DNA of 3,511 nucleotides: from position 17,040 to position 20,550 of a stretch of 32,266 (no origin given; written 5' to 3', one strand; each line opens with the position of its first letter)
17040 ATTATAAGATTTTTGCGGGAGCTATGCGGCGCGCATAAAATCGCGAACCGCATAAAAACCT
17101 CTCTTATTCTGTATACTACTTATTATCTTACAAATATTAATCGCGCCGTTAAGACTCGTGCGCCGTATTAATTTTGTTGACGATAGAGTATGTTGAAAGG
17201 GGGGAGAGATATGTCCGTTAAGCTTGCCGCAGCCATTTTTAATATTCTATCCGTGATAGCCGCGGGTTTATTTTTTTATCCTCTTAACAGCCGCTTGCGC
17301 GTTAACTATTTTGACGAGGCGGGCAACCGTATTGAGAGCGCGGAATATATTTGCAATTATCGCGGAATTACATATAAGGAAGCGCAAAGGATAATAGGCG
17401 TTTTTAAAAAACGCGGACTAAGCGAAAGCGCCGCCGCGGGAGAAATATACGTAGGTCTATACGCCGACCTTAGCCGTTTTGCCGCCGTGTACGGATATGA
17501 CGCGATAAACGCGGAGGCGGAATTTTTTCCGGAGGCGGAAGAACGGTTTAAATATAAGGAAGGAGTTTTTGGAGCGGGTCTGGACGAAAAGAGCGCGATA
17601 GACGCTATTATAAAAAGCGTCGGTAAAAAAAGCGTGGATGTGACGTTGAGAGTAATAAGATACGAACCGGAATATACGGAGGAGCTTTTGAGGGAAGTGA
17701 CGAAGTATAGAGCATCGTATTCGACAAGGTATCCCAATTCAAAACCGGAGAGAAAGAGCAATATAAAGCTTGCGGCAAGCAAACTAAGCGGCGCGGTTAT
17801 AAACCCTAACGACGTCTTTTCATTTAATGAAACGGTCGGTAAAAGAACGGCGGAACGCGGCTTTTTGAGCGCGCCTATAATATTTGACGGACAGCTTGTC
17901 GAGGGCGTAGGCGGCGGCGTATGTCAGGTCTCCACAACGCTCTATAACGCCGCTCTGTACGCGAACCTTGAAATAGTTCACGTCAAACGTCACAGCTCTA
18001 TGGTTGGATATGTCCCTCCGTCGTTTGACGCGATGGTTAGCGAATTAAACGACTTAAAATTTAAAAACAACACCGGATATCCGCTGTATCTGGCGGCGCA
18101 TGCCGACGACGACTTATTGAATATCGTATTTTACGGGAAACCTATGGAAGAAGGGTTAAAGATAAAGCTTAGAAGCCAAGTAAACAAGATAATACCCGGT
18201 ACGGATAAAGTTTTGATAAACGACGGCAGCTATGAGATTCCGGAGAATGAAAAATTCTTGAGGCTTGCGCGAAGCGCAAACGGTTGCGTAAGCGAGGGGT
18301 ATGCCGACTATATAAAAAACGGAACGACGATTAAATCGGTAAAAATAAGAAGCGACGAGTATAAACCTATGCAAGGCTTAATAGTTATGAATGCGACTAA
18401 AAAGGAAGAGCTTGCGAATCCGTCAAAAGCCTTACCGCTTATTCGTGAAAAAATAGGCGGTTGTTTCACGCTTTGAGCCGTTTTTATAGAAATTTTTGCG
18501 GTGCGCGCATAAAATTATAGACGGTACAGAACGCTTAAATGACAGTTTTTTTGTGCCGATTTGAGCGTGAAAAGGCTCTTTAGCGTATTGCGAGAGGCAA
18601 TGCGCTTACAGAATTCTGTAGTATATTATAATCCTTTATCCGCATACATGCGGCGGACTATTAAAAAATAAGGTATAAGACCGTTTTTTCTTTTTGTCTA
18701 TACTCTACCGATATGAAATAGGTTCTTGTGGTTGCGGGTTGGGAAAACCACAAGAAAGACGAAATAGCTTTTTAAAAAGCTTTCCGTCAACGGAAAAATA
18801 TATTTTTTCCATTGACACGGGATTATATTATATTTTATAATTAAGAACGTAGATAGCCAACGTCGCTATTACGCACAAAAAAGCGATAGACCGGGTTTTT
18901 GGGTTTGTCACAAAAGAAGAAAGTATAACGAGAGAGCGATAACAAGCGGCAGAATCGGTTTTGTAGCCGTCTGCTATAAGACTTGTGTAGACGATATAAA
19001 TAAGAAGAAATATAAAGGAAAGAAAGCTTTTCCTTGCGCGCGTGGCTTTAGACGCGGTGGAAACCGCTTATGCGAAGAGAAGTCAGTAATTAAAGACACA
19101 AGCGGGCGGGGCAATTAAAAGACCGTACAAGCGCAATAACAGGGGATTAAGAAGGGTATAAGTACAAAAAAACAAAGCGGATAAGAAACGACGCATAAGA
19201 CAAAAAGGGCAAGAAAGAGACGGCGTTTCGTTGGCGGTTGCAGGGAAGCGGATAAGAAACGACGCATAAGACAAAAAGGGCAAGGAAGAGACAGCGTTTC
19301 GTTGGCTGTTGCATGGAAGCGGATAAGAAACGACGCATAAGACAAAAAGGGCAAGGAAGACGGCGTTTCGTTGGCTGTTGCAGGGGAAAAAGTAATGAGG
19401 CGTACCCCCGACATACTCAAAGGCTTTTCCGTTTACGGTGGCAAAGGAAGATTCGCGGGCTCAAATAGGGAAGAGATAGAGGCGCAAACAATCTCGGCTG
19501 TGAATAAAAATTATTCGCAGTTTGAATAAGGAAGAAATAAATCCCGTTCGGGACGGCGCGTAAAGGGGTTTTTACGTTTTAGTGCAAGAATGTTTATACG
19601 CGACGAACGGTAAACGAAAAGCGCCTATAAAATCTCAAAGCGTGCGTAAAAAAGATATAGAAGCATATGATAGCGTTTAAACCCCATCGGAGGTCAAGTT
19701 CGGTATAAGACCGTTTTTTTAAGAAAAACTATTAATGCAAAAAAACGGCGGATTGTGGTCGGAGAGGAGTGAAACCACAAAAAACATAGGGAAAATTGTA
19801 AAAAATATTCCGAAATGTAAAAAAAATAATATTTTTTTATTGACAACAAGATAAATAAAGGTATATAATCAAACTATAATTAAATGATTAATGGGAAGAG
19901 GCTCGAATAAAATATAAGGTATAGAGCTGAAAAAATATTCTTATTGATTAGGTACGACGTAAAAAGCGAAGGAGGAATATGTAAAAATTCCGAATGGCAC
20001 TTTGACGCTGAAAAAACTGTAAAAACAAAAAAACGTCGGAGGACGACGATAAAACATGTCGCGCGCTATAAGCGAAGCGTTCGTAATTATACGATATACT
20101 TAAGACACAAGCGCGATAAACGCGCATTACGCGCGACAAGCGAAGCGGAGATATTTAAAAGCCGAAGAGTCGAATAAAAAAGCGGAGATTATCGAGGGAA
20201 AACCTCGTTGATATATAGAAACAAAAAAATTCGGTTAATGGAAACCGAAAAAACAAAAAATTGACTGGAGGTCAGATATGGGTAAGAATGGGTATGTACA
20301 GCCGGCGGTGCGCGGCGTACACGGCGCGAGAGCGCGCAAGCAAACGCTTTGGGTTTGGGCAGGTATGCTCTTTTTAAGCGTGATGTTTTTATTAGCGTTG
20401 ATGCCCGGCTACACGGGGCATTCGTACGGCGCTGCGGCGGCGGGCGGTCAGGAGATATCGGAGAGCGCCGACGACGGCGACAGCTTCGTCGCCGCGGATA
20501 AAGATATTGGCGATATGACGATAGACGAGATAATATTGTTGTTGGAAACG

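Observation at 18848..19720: Candidate ~0.87-kb purine-rich long non-coding RNA with its own promoter and 3' T-run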

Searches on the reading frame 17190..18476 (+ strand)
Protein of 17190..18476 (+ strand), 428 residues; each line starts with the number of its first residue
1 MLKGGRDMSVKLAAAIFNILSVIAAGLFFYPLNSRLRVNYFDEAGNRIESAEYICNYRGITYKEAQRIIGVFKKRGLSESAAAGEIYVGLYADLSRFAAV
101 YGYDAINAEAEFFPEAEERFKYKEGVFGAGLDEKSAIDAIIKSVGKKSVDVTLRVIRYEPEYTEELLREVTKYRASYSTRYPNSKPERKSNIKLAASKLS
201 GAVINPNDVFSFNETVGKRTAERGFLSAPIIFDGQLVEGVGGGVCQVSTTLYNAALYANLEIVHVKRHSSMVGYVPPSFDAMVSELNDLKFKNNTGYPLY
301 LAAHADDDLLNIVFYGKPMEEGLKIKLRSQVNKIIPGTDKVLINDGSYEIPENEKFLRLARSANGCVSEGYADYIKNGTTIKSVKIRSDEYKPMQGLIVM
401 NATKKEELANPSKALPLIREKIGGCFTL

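Call 10: search_protein_families(library=pfam, proteins=[window:17190-18476:+])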
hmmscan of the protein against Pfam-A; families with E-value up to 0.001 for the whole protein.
window:17190-18476:+ (428 aa): 1 family
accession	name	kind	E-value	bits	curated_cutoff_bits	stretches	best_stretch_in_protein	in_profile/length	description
PF04294.18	VanW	-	8.2e-47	158.4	27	1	188-313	2-128/130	VanW like protein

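Call 12: find_encoding_contigs(protein=window:17190-18476:+, flank=10000, max_places=10)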
Protein window:17190-18476:+ (428 aa): no gene with exactly this product is on record in the collection.

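Call 14: find_related_loci(query=window:17190-18476:+, collection=genome_contigs, flank=10000)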
Query window:17190-18476:+ (428 aa) in genome_contigs; peptide patterns used: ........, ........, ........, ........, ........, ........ (x = any residue, [..] = any of these).
76 stretches matched a pattern, but none encodes a relative of the query by tblastn (E <= 1e-3).

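Call 15: find_homologous_proteins(query=window:17190-18476:+)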
Query window:17190-18476:+ (428 aa): 3641 proteins with E <= 0.001 among 8000 candidates; the best 120 are listed.
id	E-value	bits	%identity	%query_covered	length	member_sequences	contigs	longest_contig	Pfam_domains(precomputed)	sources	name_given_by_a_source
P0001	3.3e-274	927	100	98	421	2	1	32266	PF04294.19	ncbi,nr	ncbi:MAG: VanW family protein [Clostridiales bacterium]|nr:VanW family protein [Clostridiales bacter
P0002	8.1e-132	458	59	86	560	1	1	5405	PF04294.19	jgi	jgi:hypothetical protein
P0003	8.3e-129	448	57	86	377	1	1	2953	PF04294.19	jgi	jgi:vancomycin resistance protein YoaR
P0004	1.9e-128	447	54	92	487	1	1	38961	PF04294.19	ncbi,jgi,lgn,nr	ncbi:MAG: VanW family protein [Clostridiales bacterium]|jgi:vancomycin resistance protein YoaR|nr:Va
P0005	6.8e-123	429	51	92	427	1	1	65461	PF04294.19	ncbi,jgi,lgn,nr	ncbi:MAG: VanW family protein [Clostridiales bacterium]|jgi:hypothetical protein|nr:VanW family prot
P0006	9.9e-119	415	52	92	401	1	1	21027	PF04294.19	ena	-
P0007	7.7e-116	406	54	85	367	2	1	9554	PF04294.19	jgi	jgi:vancomycin resistance protein YoaR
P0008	4.3e-112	393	48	92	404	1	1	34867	PF04294.19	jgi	jgi:vancomycin resistance protein YoaR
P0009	4.8e-67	245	39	90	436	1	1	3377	PF04294.19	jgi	-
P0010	2.7e-64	236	44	69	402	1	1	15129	PF04294.19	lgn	-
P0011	2.3e-63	233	45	69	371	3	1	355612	PF04294.19,PF07501.18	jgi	-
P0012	3.4e-62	229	42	68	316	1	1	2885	PF04294.19,PF07501.18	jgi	-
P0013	3.7e-61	226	42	69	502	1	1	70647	PF04294.19,PF12229.14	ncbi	-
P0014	1.1e-60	224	37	78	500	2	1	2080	PF04294.19,PF12229.14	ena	-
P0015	1.9e-60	223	39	74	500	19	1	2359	PF04294.19,PF12229.14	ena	-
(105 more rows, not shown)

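Call 18: find_encoding_contigs(protein=P0002, flank=10000, max_places=4)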
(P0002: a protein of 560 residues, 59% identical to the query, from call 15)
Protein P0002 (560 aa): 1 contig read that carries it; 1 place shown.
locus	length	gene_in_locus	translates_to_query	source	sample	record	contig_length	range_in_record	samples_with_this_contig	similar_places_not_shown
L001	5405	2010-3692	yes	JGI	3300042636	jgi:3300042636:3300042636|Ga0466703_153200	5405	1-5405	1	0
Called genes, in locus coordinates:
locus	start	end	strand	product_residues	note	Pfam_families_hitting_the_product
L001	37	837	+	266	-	PF07991:KARI_N, PF01450:KARI_C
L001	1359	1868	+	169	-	-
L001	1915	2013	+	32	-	-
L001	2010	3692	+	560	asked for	PF04294:VanW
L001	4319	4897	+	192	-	PF01595:CNNM (weak)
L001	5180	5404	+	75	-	?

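Call 19: find_encoding_contigs(protein=P0004, flank=10000, max_places=4)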
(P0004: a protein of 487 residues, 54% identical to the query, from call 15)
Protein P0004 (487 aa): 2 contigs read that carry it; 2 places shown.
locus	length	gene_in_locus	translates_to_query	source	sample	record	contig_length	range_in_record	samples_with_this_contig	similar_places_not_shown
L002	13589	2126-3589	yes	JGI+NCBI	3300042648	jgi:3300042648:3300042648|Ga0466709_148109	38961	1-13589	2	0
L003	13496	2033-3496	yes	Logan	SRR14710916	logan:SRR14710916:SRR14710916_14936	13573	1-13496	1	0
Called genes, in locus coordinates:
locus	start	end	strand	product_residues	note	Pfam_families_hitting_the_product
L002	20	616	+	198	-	-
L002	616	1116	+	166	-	-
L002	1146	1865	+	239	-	PF00089:Trypsin, PF13365:Trypsin_2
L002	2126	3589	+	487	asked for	PF04294:VanW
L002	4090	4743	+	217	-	PF01595:CNNM (weak)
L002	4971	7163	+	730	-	PF13292:DXP_synthase_N, PF02779:Transket_pyr, PF02780:Transketolase_C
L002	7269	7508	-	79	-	-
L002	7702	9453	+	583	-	PF02776:TPP_enzyme_N, PF00205:TPP_enzyme_M, PF02775:TPP_enzyme_C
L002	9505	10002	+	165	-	PF01842:ACT, PF22629:ACT_AHAS_ss, PF13710:ACT_5, PF10369:ALS_ss_C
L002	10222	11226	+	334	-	PF00670:AdoHcyase_NAD, PF02826:2-Hacid_dh_C (weak), PF07991:KARI_N, PF01450:KARI_C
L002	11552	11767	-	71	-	-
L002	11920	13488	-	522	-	PF01087:GalP_UDP_transf, PF02744:GalP_UDP_tr_C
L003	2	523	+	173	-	?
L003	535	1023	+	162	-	-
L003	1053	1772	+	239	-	PF00089:Trypsin, PF13365:Trypsin_2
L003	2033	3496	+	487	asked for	PF04294:VanW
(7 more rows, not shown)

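Call 73: find_encoding_contigs(protein=P0001, flank=4000, max_places=4)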
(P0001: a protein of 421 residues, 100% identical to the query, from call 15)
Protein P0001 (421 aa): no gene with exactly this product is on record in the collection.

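Call 74: find_encoding_contigs(protein=P0005, flank=10000, max_places=2)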
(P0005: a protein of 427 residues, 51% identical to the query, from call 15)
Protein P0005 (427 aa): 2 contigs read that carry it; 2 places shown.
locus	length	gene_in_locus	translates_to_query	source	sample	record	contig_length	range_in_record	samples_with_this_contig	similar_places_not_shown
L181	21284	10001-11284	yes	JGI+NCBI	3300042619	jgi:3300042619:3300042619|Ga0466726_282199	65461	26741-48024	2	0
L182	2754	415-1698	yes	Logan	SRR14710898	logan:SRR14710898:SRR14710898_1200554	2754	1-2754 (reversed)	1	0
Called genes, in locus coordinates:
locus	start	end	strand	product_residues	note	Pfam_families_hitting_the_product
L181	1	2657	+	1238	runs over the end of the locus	PF13320:GH123_cat (faint)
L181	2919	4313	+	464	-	PF01637:ATPase_2, PF13191:AAA_16 (faint), PF13173:AAA_14, PF13401:AAA_22 (weak), PF03008:DUF234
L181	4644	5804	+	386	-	PF07470:Glyco_hydro_88 (weak)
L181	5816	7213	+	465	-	PF01171:ATP_bind_3, PF11734:TilS_C (weak)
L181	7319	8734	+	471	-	PF01743:PolyA_pol, PF12627:PolyA_pol_RNAbd, PF01966:HD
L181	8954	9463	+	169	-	-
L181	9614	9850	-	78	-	-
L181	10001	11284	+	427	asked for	PF04294:VanW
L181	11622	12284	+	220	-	PF01595:CNNM (weak)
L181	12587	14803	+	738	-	PF13292:DXP_synthase_N, PF00456:Transketolase_N (weak), PF13292:DXP_synthase_N, PF02779:Transket_pyr, PF02780:Transketolase_C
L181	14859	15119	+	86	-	-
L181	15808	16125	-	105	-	-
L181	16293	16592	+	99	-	-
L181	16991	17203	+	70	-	-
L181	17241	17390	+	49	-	-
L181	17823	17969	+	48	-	-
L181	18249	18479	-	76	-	-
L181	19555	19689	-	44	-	-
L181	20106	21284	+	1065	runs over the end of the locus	PF18657:YDG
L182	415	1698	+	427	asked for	PF04294:VanW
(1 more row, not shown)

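Call 75: find_encoding_contigs(protein=P0008, flank=10000, max_places=2)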
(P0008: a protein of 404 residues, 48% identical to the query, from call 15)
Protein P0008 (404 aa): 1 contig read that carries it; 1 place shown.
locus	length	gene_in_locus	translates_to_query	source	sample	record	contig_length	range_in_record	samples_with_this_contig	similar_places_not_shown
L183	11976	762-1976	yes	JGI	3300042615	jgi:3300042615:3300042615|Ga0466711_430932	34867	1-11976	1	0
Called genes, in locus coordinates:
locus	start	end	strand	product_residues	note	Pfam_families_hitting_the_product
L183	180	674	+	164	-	-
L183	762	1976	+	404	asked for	PF04294:VanW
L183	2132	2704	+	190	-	-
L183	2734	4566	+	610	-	PF13292:DXP_synthase_N, PF02779:Transket_pyr, PF02780:Transketolase_C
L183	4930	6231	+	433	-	PF13173:AAA_14, PF13635:DUF4143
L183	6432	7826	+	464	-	PF04326:SLFN_AlbA_2, PF13749:HATPase_c_4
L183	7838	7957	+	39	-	-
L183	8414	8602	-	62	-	-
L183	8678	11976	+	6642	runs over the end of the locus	PF18657:YDG, PF18884:TSP3_bac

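Call 76: find_encoding_contigs(protein=P0006, flank=10000, max_places=2)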
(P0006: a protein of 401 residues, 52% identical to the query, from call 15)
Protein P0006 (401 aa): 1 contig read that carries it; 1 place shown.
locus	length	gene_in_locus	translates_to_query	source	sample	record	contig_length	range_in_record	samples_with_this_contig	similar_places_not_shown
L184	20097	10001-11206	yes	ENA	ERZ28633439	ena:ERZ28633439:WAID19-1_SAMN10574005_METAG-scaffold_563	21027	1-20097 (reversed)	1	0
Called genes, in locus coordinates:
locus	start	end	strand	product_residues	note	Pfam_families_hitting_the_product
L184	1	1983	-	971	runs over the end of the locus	?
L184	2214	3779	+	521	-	PF00474:SSF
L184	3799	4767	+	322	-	-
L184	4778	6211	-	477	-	PF02347:GDC-P, PF00266:Aminotran_5 (weak), PF21478:GcvP2_C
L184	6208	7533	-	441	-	PF02347:GDC-P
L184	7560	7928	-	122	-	PF01597:GCV_H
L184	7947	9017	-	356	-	PF01571:GCV_T, PF08669:GCV_T_C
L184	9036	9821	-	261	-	PF00702:Hydrolase, PF13344:Hydrolase_6, PF09419:PGP_phosphatase (faint), PF13242:Hydrolase_like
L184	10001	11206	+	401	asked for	PF04294:VanW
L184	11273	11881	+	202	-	PF02545:Maf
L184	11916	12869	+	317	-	PF06723:MreB_Mbl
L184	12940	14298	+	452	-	PF00089:Trypsin, PF13365:Trypsin_2, PF13180:PDZ_2 (weak)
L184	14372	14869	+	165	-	-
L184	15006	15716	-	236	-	PF01520:Amidase_3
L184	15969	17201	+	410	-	-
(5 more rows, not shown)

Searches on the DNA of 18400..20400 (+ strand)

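Call 13: search_rna_families(source=window, start=18400, end=20400, threshold=evalue, max_evalue=10, show_alignments=2)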
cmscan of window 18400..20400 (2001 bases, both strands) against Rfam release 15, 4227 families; matches with E-value up to 10: 3.
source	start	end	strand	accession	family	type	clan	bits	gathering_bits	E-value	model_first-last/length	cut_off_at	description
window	18952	19022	-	RF02256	adapt33_2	Gene; lncRNA;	-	19.8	60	5.8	1-71/71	no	Adaptive response 33 conserved region 2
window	18706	18881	-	RF03532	SQ2397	Cis-reg;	-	18.7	100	2.4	1-243/243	no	Cis-regulator of HTH transcription factor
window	20009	20037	-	RF00290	BaMV_CRE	Cis-reg;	-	17.2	100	1.1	1-140/140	no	Bamboo mosaic potexvirus (BaMV) cis-regulatory element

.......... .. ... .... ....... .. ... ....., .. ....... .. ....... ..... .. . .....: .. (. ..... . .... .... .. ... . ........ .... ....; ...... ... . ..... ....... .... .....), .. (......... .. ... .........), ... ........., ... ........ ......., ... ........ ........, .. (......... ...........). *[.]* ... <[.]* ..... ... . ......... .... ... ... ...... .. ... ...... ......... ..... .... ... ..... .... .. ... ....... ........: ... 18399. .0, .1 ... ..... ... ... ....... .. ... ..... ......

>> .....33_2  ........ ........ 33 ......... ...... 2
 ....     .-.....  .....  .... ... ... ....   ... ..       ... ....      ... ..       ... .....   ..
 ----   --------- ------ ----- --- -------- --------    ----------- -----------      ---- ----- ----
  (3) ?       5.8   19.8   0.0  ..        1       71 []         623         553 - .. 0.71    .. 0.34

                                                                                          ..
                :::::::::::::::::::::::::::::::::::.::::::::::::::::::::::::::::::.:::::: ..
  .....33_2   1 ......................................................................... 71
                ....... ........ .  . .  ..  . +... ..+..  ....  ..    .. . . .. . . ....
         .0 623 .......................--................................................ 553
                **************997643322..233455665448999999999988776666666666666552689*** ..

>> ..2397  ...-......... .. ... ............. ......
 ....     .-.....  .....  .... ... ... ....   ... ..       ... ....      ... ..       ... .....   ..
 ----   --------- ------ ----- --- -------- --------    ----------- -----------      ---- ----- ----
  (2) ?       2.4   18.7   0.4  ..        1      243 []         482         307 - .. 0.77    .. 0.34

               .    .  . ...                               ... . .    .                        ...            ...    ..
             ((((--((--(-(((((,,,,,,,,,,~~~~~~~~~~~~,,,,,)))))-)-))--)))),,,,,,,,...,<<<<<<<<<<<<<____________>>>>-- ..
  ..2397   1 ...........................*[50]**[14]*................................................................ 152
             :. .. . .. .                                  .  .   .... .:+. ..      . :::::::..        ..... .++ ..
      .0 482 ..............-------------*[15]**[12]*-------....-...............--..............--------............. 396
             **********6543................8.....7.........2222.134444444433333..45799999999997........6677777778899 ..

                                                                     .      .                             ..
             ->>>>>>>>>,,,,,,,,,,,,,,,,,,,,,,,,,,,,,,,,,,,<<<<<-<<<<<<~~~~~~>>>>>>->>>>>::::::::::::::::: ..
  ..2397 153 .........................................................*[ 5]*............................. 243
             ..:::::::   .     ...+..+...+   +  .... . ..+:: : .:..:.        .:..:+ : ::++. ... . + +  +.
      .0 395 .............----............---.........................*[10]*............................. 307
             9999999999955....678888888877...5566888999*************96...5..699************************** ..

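Call 70: search_dna_similar(query=window:18600-20300:+, collection=plasmids, mode=distant, max_rows=8)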
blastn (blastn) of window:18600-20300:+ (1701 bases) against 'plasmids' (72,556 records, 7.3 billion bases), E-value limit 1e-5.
No match.

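Call 71: search_dna_similar(query=window:18600-20300:+, collection=phages, mode=distant, max_rows=8)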
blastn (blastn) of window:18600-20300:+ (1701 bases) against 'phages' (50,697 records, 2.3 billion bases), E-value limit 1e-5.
No match.

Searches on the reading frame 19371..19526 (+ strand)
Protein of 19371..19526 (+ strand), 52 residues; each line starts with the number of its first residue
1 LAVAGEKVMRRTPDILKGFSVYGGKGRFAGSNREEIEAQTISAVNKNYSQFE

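Call 27: search_protein_families(library=ncbifam, max_evalue=1, proteins=[window:19395-19526:+])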
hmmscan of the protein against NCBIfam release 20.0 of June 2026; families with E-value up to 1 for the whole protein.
seq(44 aa): 0 families

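Call 28: search_protein_families(library=pfam, max_evalue=1, proteins=[window:19395-19526:+])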
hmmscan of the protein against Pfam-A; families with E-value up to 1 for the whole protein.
seq(44 aa): 0 families

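Call 39: search_protein_representatives(protein=window:19371-19526:+)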
Query: 52 residues. Proteins with E-value up to 0.001 (for the whole library): 3; up to 1e-10: 3; up to 1e-30: 0. The best 3 are listed.
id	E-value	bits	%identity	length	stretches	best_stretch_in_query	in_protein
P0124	5.2e-26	103.8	98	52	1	1-52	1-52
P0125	1.3e-16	74.8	49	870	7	20-45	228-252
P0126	8.2e-12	60.0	53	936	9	20-38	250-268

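Call 42: list_cluster_members(proteins=[P0124])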
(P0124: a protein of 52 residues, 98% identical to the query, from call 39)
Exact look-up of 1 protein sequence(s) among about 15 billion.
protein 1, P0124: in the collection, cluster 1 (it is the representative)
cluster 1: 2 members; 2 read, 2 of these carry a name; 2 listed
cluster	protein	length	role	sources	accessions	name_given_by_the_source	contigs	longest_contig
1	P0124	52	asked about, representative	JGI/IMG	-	hypothetical protein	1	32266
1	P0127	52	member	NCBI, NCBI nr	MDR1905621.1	MAG: hypothetical protein LBQ27_01720 [Clostridiales bacterium] | hypothetical protein [Clostridiales bacterium]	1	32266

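Call 72: find_encoding_contigs(protein=P0124, flank=3000, max_places=4)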
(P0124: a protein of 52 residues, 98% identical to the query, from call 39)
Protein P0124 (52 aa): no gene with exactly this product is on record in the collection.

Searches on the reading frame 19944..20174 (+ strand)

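Call 27: search_protein_families(library=ncbifam, max_evalue=1, proteins=[window:19944-20174:+])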
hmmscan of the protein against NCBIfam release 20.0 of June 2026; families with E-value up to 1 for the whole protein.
seq(77 aa): 0 families

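Call 28: search_protein_families(library=pfam, max_evalue=1, proteins=[window:19944-20174:+])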
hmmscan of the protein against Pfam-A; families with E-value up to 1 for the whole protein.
seq(77 aa): 1 family
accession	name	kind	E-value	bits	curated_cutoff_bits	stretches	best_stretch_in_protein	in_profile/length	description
PF14847.12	Ras_bdg_2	-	0.052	14.4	27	1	32-71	26-65/100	Ras-binding domain of Byr2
